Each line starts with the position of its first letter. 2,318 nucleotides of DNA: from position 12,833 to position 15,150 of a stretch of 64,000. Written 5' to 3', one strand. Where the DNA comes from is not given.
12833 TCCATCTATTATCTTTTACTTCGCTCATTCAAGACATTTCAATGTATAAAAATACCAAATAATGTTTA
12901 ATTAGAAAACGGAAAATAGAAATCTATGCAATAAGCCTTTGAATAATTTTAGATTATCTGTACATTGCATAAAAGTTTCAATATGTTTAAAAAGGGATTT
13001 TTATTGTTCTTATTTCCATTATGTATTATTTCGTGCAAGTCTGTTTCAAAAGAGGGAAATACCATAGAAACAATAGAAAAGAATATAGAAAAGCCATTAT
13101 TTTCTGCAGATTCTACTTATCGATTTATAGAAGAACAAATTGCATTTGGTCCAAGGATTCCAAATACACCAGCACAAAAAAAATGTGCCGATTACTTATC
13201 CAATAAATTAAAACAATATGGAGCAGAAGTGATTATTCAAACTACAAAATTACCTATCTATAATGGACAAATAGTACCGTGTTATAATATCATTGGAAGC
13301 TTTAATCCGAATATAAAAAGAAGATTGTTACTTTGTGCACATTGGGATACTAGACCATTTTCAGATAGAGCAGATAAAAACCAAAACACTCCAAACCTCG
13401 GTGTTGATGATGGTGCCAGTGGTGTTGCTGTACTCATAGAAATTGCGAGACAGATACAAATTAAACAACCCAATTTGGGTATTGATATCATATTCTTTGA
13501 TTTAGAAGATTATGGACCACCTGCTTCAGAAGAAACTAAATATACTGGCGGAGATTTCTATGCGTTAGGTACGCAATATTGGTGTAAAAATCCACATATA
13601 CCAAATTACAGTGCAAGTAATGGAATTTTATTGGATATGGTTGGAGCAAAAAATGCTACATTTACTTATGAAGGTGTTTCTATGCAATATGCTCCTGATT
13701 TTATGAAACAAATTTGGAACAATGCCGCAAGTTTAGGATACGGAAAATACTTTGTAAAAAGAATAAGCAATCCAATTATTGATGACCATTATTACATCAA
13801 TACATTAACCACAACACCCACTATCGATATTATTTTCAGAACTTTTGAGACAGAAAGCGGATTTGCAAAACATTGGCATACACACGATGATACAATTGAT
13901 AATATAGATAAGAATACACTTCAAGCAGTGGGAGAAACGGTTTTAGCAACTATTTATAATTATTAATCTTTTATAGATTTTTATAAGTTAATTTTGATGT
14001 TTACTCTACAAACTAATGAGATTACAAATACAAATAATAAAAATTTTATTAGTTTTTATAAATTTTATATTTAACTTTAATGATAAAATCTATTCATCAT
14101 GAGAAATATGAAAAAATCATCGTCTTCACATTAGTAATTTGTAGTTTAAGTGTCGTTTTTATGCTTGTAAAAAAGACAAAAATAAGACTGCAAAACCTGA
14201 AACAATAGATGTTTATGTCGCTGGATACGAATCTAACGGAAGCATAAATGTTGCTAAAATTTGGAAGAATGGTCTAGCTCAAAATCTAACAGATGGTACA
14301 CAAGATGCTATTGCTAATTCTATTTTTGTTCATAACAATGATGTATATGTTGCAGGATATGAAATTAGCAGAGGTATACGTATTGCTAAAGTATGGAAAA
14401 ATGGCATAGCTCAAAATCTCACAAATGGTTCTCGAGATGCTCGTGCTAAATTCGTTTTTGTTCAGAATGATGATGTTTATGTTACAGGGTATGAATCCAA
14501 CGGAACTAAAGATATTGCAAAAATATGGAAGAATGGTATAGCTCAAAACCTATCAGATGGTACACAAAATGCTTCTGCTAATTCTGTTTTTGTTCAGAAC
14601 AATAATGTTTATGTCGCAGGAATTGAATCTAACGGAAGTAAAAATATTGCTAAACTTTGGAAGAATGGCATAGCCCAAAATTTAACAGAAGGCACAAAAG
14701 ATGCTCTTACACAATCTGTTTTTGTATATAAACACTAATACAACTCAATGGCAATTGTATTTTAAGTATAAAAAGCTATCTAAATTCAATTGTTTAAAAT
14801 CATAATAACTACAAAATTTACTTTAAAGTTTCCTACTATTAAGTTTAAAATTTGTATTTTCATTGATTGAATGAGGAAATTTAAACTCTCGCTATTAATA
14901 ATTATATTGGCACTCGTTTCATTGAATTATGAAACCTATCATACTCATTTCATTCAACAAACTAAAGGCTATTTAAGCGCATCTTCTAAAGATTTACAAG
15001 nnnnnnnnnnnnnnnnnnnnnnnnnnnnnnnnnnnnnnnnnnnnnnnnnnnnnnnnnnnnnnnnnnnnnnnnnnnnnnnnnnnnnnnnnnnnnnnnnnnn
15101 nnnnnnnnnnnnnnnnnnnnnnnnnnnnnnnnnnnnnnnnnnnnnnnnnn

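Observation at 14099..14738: Gene missed by the ORF track: a repeat lipoprotein ORF with no start codon, silenced by two 1-nt homopolymer deletions in its signal peptide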

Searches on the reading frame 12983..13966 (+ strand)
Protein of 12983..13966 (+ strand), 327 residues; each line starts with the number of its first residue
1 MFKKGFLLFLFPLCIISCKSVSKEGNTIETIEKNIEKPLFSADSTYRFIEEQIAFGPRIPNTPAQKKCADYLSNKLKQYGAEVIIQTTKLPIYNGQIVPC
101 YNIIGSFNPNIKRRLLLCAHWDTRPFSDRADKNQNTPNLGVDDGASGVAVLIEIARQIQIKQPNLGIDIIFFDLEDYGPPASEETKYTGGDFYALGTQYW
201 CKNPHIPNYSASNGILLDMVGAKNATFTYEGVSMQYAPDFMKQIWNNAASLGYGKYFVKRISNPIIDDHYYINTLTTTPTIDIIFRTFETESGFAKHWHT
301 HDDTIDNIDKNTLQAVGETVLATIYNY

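Call 17: find_encoding_contigs(protein=window:12983-13966:+, flank=6000, max_places=10)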
Protein window:12983-13966:+ (327 aa): 16 contigs read that carry it; 10 places shown.
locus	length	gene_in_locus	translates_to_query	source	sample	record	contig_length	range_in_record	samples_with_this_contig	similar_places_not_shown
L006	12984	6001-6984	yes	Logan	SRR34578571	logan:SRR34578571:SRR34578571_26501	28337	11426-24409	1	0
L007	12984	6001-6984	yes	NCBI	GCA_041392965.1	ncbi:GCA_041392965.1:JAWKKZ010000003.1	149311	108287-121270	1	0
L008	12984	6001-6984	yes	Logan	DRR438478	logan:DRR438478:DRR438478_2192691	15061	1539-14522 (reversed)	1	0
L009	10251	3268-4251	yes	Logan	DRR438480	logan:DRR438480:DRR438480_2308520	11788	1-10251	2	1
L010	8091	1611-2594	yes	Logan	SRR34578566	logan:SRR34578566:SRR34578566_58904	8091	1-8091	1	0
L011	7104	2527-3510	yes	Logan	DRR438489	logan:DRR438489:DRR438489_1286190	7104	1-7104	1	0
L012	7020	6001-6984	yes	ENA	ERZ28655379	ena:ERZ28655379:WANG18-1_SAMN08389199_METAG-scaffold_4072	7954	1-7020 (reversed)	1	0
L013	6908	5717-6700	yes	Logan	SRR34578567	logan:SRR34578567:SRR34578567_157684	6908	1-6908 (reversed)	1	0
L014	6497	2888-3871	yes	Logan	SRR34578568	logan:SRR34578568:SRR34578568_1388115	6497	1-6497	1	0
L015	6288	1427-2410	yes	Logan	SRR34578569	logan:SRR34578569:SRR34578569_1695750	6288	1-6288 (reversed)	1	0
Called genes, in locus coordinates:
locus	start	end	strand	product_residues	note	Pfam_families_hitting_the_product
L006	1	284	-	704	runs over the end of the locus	PF19830:DUF6311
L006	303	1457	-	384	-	PF00685:Sulfotransfer_1, PF13469:Sulfotransfer_3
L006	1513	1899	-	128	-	-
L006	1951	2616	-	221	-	PF00912:Transgly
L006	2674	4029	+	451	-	PF00067:p450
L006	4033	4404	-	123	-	-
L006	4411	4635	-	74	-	PF09527:ATPase_gene1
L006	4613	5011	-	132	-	-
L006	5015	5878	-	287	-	PF01551:Peptidase_M23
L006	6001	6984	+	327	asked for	PF04389:Peptidase_M28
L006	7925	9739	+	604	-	PF03150:CCP_MauG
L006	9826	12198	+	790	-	PF00488:MutS_V, PF01713:Smr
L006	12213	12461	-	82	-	PF02700:PurS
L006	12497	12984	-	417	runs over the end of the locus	PF00270:DEAD, PF04851:ResIII, PF00271:Helicase_C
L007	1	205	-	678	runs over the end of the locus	PF19830:DUF6311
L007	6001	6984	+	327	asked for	PF04389:Peptidase_M28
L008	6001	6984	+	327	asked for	PF04389:Peptidase_M28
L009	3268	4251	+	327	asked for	PF04389:Peptidase_M28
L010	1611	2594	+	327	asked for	PF04389:Peptidase_M28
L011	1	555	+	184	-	?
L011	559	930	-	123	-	-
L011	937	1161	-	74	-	PF09527:ATPase_gene1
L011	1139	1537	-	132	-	-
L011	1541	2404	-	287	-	PF01551:Peptidase_M23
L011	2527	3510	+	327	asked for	PF04389:Peptidase_M28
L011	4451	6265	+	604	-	PF03150:CCP_MauG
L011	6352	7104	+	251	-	?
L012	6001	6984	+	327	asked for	PF04389:Peptidase_M28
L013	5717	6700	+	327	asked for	PF04389:Peptidase_M28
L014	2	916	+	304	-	?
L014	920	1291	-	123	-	-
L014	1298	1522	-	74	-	PF09527:ATPase_gene1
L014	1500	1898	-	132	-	-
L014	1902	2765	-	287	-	PF01551:Peptidase_M23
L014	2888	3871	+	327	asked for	PF04389:Peptidase_M28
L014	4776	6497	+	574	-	?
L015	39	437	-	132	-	-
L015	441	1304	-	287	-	PF01551:Peptidase_M23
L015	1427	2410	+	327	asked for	PF04389:Peptidase_M28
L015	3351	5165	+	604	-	PF03150:CCP_MauG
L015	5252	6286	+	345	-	?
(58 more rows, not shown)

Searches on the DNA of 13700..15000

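Call 52: search_rna_families(source=window, start=13700, end=15000, threshold=evalue, max_evalue=1)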
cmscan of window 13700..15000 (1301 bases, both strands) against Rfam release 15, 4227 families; matches with E-value up to 1: 0.
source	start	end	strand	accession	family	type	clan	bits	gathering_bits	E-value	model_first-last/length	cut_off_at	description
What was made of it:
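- No Rfam family matches the region (call 52).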

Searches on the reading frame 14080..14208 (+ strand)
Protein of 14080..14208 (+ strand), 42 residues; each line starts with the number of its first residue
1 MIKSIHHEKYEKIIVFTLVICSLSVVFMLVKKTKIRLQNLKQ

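Call 16: find_encoding_contigs(protein=window:14080-14208:+, flank=6000, max_places=10)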
Protein window:14080-14208:+ (42 aa): 2 contigs read that carry it; 2 places shown.
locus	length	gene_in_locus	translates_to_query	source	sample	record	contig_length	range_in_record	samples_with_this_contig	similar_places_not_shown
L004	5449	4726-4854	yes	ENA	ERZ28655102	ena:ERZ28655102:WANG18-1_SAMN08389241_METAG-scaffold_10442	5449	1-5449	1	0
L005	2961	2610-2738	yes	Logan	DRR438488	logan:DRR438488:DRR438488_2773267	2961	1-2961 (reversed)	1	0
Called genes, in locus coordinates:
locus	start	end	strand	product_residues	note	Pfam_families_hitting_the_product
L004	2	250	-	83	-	?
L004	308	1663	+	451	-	PF00067:p450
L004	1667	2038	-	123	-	-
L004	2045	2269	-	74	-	PF09527:ATPase_gene1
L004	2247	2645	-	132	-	-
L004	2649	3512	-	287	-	PF01551:Peptidase_M23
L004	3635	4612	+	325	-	PF04389:Peptidase_M28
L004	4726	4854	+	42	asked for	-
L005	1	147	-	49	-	?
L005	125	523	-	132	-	-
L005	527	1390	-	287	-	PF01551:Peptidase_M23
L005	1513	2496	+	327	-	PF04389:Peptidase_M28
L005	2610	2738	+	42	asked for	-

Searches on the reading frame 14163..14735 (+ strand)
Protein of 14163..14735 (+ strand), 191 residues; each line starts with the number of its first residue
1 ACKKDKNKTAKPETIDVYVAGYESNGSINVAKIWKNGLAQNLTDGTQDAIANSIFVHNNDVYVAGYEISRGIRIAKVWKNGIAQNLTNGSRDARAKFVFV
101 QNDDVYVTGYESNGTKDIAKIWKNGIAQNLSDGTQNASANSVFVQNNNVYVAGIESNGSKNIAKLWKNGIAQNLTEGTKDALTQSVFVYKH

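Call 65: predict_structure(alignment_id=A2)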
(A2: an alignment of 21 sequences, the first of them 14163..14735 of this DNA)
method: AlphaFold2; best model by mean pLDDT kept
length: 191 residues; sequences in the alignment: 21
mean_pLDDT: 94.3   pTM: 0.88
mean pLDDT of the five models: 94.3, 94.3, 93.8, 93.4, 92.8
residues with pLDDT >= 90: 173; 70-90: 6; 50-70: 10; < 50: 2
segments of 3 or more residues with pLDDT < 50: none
pLDDT, mean of each block of 10 residues (from residue 1): 58 88 98 98 98 98 98 98 98 98 98 98 99 98 97 96 98 95 88 57
secondary structure, 60 per line:
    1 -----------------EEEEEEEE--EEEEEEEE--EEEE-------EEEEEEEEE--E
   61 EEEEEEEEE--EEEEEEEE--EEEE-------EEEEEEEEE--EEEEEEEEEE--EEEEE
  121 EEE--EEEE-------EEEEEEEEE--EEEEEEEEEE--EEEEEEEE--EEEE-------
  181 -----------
elements in order: E18-25 E28-35 E38-41 E49-57 E60-69 E72-79 E82-85 E93-101 E104-113 E116-123 E126-129 E137-145 E148-157 E160-167 E170-173

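Call 67: fold_search(model_id=the predicted structure, library=pdb)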
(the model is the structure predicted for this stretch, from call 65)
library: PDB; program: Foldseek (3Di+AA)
matches with E <= 10: 734; with E <= 0.001: 38
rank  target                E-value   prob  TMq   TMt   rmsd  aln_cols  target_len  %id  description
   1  4l7d_C                1.9e-05  1.00  0.52  0.39   5.4       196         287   15  Structure of keap1 kelch domain with (1S,2R)-2-{[(1S)-5-methyl-1-[(1-oxo-1,3-dihydro-2H-isoindol-2-yl)methyl]-3,4-dihy (released 2014-02-19)
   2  4l7c_A                2.1e-05  1.00  0.54  0.40   5.4       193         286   14  Structure of keap1 kelch domain with 2-{[(1S)-2-{[(1R,2S)-2-(1H-tetrazol-5-yl)cyclohexyl]carbonyl}-1,2,3,4-tetrahydroi (released 2014-02-19)
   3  7pvp                  2.4e-05  1.00  0.55  0.41   5.3       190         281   13  Crystal structure of the SAKe6BC designer protein (released 2023-01-18)
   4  4n1b_B                3.4e-05  1.00  0.52  0.38   5.2       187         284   16  STRUCTURE OF KEAP1 KELCH DOMAIN WITH(1S,2R)-2-[(1S)-1-[(1-oxo-2,3-dihydro-1H-isoindol-2-Yl)methyl]-1,2,3,4-tetrahydroi (released 2014-02-19)
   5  8pkv_B                5.0e-05  1.00  0.52  0.39   5.5       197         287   15  Kelch domain of KEAP1 in complex with a ortho-dimethylbenzene linked cyclic peptide 4 (ortho-WRCDPETGEC). (released 2023-11-15)
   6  6lrz                  5.6e-05  1.00  0.52  0.37   5.2       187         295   16  Crystal structure of Keap1 in complex with dimethyl fumarate (DMF) (released 2020-08-05)
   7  7xm2                  7.3e-05  1.00  0.51  0.39   5.4       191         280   15  Crystal structure of Keap1 Kelch domain (residues 322-609) in complex with NXPZ-2 (released 2022-07-06)
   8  8pku_B                8.6e-05  1.00  0.52  0.39   5.4       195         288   15  Kelch domain of KEAP1 in complex with ortho-dimethylbenzene linked cyclic peptide 3 (ortho-WRCDEETGEC). (released 2023-11-15)
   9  8pjy                  8.6e-05  1.00  0.49  0.35   5.7       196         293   10  Crystal structure of the computationally designed SAKe6EEref protein (released 2024-07-10)
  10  2woz                  1.0e-04  1.00  0.54  0.38   5.2       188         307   14  The novel beta-propeller of the BTB-Kelch protein Krp1 provides the binding site for Lasp-1 that is necessary for pseudo (released 2009-09-01)
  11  7roo                  1.3e-04  1.00  0.66  0.21   3.5       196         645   14  Crystal structure of Friedel-Crafts alkylating enzyme CylK from Cylindospermum licheniforme with bromide (released 2022-03-23)
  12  3zgc_A                1.8e-04  1.00  0.41  0.30   8.7       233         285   11  crystal structure of the KEAP1-NEH2 complex (released 2013-06-12)
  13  6v7o_A                2.0e-04  1.00  0.51  0.37   5.1       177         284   15  Structural Elucidation of Peptide Binding to KLHL-12, a Substrate Specific Adapter Protein in a Cul3-Ring E3 Ligase Co (released 2020-02-19)
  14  5wfl_A                2.0e-04  1.00  0.42  0.32   8.0       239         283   12  Kelch domain of human Keap1 in open unliganded conformation (released 2018-09-19)
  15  9j7g_X                2.3e-04  1.00  0.42  0.31   9.1       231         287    9  Crystal strcuture of Keap1_compound_8 (released 2025-06-25)
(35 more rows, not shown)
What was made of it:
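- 14211..14735 (+): Four tandem 132-nt (44-aa) blade repeats: 14211-14342, 14343-14474, 14475-14606, 14607-14735. The family norm is seven and the sister species has five. The AF2 model of this part has pLDDT 94, and its Foldseek matches are to parts of 6-7-bladed propellers (calls 65, 67).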
